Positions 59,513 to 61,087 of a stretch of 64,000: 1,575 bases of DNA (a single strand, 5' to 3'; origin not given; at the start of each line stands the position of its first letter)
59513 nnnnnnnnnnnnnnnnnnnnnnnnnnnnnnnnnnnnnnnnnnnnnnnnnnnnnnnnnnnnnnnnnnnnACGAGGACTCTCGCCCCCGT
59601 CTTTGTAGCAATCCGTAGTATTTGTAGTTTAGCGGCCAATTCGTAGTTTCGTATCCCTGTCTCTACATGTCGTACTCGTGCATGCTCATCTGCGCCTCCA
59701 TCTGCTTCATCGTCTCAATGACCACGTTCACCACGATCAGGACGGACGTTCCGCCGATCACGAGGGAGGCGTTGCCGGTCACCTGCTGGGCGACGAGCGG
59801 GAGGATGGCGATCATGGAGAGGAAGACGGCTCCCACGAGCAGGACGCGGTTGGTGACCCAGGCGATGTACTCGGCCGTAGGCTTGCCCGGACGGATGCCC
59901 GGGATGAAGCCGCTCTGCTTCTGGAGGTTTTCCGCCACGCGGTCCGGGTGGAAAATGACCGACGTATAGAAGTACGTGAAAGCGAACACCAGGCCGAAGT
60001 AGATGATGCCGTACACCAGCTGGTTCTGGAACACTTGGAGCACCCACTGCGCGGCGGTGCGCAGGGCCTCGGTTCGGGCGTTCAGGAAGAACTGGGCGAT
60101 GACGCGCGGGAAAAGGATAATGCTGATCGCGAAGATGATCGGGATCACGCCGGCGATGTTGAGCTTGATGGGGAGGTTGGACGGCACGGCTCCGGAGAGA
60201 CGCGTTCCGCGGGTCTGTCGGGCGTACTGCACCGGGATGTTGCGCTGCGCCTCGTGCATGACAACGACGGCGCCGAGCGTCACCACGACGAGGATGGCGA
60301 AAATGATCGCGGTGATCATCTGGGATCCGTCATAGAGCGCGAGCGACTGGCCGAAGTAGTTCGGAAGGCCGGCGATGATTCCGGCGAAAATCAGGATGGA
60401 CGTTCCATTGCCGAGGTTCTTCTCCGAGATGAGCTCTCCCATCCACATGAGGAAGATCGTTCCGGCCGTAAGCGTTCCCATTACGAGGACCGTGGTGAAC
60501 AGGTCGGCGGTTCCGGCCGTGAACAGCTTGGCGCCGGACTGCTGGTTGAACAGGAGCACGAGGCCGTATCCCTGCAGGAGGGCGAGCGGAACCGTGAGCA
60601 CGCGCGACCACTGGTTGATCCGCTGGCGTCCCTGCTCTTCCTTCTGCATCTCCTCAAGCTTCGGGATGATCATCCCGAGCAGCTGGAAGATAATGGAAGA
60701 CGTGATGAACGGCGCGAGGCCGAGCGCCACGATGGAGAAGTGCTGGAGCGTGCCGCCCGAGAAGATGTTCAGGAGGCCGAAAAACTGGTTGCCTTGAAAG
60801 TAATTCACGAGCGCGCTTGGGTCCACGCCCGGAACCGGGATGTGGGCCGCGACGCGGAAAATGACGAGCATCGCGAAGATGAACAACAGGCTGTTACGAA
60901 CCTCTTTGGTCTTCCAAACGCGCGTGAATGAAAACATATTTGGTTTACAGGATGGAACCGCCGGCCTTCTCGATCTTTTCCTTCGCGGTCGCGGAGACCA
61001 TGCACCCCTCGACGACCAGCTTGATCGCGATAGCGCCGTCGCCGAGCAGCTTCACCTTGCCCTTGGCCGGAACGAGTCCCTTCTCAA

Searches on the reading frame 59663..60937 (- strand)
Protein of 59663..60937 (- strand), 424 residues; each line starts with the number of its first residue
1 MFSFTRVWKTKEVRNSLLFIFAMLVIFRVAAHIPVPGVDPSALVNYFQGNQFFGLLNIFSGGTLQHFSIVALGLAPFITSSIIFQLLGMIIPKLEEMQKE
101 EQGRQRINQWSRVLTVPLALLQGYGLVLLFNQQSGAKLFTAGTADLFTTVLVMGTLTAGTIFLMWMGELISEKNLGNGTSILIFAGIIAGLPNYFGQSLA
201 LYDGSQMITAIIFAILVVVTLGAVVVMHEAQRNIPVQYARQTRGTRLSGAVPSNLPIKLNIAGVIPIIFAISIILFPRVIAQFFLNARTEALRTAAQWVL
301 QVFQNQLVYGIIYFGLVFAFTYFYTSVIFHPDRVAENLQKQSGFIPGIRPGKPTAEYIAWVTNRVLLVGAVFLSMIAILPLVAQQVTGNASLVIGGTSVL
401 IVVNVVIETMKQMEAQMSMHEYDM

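Call 58: search_protein_families(library=pfam, proteins=[window:59663-60937:-], max_evalue=0.00001)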
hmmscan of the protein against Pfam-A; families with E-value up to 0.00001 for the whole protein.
window:59663-60937:- (424 aa): 1 family
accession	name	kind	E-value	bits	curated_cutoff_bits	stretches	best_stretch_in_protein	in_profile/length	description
PF00344.25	SecY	-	1.7e-99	333.5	32.2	1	68-410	1-306/306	SecY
